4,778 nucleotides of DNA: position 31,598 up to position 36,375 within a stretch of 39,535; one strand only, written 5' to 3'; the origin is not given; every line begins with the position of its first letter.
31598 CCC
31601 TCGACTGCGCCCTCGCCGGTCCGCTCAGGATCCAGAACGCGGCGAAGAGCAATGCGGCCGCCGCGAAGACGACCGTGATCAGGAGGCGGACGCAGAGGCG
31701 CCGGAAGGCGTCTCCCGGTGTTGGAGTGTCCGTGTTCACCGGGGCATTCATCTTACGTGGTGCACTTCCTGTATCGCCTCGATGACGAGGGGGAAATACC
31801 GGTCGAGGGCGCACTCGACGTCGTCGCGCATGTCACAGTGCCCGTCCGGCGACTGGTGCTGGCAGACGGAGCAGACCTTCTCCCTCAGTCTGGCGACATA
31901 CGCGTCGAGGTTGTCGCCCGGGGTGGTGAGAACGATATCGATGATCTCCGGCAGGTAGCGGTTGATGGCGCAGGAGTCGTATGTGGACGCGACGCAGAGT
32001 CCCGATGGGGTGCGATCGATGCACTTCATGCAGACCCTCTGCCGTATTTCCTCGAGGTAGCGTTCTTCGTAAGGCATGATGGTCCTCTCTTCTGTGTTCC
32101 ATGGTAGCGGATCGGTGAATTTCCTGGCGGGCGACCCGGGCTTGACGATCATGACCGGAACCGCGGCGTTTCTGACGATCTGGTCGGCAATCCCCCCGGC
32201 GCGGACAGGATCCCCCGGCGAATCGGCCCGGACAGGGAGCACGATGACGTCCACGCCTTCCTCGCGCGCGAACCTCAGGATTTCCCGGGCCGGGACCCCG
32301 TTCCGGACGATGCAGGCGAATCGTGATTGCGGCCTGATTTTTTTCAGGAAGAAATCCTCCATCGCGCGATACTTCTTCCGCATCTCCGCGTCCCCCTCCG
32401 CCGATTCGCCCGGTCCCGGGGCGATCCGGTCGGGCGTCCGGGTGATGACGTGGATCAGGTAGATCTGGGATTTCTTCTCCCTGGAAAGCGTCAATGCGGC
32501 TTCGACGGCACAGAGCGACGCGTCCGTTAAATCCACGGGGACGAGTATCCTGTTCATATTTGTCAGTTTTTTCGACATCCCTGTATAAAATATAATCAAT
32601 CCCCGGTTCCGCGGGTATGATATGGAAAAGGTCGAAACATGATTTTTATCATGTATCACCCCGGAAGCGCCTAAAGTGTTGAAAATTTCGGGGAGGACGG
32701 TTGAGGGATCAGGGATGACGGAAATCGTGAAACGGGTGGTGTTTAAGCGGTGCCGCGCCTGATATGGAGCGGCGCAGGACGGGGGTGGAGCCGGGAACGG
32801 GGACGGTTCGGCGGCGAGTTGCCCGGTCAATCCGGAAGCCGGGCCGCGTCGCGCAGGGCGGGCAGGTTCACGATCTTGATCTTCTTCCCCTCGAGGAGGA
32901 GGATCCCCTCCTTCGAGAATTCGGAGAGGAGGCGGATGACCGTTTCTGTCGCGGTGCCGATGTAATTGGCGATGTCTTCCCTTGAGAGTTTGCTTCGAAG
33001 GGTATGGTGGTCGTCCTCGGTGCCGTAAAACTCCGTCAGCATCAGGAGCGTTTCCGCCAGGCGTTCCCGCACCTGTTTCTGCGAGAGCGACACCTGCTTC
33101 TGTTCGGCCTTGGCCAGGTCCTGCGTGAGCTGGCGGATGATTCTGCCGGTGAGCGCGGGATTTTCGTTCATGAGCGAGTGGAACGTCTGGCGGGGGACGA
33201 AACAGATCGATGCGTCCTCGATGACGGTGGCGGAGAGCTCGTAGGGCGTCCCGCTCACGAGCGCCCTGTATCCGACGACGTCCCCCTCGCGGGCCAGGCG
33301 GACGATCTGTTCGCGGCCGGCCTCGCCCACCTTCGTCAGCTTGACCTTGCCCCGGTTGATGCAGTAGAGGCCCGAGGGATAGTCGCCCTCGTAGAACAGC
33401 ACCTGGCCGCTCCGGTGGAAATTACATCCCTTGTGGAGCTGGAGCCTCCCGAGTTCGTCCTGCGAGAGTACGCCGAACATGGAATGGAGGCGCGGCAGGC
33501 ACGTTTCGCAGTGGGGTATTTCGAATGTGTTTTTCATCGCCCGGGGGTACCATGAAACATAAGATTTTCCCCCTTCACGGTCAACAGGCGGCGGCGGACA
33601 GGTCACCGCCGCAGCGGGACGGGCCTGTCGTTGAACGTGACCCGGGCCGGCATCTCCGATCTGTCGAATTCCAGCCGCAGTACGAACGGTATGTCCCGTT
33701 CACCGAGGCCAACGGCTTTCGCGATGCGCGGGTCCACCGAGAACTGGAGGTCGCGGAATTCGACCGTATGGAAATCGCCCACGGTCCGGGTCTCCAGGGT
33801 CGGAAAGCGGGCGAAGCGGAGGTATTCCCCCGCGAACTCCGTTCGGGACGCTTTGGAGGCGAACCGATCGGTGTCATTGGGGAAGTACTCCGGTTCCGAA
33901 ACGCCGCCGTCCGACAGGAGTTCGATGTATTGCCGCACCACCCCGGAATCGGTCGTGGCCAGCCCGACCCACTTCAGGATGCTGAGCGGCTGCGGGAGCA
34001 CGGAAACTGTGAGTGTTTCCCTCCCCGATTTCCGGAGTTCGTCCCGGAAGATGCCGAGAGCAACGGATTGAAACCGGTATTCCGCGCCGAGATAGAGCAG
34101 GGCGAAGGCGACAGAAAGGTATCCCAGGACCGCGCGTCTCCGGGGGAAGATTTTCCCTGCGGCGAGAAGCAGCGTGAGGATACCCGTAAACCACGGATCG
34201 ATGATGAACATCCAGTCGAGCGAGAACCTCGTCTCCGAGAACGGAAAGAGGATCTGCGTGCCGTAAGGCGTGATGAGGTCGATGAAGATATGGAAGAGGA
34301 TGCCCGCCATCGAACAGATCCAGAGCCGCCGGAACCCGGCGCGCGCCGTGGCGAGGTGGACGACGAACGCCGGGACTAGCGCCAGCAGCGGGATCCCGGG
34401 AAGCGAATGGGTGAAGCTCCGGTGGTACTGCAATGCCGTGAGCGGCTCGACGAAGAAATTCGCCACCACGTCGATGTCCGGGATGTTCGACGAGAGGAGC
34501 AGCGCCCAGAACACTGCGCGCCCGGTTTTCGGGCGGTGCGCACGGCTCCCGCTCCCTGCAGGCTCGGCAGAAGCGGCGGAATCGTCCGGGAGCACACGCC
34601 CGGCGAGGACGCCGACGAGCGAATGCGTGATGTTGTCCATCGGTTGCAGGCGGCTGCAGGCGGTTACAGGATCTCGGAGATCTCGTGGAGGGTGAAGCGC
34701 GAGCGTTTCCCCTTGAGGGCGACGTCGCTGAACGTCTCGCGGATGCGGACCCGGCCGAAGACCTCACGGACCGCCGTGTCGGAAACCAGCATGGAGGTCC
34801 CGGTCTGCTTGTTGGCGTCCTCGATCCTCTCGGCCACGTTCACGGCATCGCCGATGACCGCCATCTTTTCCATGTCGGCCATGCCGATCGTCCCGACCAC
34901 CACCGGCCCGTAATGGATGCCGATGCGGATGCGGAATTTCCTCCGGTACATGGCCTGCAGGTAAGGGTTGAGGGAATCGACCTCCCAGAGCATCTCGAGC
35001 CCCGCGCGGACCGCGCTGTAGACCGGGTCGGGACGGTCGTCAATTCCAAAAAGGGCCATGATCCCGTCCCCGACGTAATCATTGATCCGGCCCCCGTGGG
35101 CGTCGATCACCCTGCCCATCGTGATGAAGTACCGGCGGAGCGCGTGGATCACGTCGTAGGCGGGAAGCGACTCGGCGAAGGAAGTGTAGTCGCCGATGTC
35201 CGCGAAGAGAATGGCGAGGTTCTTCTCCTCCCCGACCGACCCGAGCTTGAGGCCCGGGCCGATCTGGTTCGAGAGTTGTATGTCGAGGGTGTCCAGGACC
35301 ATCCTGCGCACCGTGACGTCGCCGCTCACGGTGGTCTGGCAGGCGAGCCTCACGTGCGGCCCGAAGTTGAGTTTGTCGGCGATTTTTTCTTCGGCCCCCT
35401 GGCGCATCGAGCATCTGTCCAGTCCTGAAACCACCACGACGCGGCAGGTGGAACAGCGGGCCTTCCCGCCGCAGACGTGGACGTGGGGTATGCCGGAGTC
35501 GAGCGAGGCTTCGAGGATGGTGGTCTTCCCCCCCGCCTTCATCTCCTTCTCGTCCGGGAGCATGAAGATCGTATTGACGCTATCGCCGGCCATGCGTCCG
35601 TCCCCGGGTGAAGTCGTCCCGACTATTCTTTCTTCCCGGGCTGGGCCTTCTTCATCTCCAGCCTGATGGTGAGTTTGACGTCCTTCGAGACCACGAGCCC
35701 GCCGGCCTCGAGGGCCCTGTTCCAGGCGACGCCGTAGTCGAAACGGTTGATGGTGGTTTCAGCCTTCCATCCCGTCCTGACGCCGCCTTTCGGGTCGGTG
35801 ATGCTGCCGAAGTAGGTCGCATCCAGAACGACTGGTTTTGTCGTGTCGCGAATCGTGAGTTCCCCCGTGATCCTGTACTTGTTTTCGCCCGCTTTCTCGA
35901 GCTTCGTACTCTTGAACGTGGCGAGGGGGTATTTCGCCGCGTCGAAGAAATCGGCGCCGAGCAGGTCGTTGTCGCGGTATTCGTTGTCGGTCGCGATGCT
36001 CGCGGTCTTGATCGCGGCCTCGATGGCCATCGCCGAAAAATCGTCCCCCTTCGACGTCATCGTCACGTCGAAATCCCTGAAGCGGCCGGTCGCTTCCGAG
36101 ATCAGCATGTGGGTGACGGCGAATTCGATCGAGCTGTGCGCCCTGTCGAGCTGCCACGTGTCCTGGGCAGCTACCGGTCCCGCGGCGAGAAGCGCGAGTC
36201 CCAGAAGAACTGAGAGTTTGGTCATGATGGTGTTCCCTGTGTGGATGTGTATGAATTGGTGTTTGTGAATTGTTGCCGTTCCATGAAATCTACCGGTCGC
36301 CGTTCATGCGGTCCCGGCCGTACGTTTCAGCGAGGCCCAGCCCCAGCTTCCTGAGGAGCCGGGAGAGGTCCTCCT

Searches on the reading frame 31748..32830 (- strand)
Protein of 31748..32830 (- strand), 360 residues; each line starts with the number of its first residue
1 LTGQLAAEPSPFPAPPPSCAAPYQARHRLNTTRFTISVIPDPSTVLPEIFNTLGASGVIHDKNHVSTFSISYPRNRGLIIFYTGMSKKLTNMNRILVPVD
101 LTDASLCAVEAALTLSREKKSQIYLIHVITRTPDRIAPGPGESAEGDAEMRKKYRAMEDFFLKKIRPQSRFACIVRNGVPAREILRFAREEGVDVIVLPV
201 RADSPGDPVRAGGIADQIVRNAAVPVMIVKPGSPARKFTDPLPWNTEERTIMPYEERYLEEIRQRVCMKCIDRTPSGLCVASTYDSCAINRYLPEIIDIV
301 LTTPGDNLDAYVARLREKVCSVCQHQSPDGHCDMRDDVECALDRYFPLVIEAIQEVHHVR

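Call 3: search_protein_families(library=pfam, proteins=[window:31748-32830:-], max_evalue=0.01)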
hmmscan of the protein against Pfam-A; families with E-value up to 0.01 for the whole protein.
window:31748-32830:- (360 aa): 1 family
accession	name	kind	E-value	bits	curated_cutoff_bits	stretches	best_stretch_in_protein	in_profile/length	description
PF00582.32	Usp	-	4.5e-20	73.1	24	1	93-230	3-141/141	Universal stress protein family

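Call 4: search_protein_families(library=ncbifam, proteins=[window:31748-32830:-], max_evalue=0.01)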
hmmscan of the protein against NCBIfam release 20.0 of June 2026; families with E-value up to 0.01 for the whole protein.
window:31748-32830:- (360 aa): 2 families
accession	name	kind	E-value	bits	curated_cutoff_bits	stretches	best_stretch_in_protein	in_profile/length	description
NF011581.0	PRK15005.1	equivalog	0.00044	20.4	166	1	93-230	3-144/144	universal stress protein UspF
NF012000.0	PRK15456.1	equivalog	0.0033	17.5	189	0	147-230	63-142/142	universal stress protein UspG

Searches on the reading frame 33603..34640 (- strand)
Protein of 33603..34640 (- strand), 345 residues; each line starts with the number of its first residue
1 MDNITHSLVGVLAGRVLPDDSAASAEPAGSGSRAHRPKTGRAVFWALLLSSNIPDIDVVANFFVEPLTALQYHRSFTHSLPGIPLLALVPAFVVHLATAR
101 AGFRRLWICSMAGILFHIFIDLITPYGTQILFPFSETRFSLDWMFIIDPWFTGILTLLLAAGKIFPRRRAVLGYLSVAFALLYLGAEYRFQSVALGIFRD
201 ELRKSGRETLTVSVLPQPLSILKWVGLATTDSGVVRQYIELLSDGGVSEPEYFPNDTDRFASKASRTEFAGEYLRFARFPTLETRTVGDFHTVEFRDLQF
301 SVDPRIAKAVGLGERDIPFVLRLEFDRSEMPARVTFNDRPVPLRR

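Call 3: search_protein_families(library=pfam, proteins=[window:33603-34640:-], max_evalue=0.01)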
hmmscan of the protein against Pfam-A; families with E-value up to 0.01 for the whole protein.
window:33603-34640:- (345 aa): 1 family
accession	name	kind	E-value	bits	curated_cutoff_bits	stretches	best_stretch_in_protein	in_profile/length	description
PF04307.19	YdjM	-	9.6e-36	123.3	29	1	1-187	1-169/176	YdjM inner membrane protein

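Call 4: search_protein_families(library=ncbifam, proteins=[window:33603-34640:-], max_evalue=0.01)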
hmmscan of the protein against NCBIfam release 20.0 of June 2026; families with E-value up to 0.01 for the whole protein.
window:33603-34640:- (345 aa): 1 family
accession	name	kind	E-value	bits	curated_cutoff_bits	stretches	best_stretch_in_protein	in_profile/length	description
NF008651.0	PRK11648.1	equivalog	3.9e-05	23.5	216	1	48-141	39-136/196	metal-dependent hydrolase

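Call 65: search_protein_families(library=padloc, proteins=[window:33603-34640:-], max_evalue=0.01)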
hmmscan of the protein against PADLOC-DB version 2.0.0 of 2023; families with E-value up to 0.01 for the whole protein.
window:33603-34640:- (345 aa): 0 families

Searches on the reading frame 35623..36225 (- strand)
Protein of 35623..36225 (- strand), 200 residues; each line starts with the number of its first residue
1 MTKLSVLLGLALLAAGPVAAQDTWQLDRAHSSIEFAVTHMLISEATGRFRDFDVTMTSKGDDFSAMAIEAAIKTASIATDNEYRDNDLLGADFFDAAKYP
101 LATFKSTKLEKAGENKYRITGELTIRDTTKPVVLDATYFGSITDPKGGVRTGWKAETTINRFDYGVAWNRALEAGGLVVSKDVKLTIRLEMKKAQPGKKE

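Call 3: search_protein_families(library=pfam, proteins=[window:35623-36225:-], max_evalue=0.01)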
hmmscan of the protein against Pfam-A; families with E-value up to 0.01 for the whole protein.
window:35623-36225:- (200 aa): 1 family
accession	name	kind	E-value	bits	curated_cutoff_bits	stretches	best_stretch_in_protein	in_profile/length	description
PF04264.18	YceI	-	1.3e-45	155.8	23.7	1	24-190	1-149/150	YceI-like domain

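Call 4: search_protein_families(library=ncbifam, proteins=[window:35623-36225:-], max_evalue=0.01)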
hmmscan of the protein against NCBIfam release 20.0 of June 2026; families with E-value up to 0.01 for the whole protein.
window:35623-36225:- (200 aa): 1 family
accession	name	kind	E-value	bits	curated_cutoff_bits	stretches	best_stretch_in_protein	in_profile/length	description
NF002994.0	PRK03757.1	equivalog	5.2e-38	130.7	232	1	5-190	7-187/191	YceI family protein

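Call 65: search_protein_families(library=padloc, proteins=[window:35623-36225:-], max_evalue=0.01)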
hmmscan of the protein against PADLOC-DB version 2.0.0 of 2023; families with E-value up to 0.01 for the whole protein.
window:35623-36225:- (200 aa): 0 families
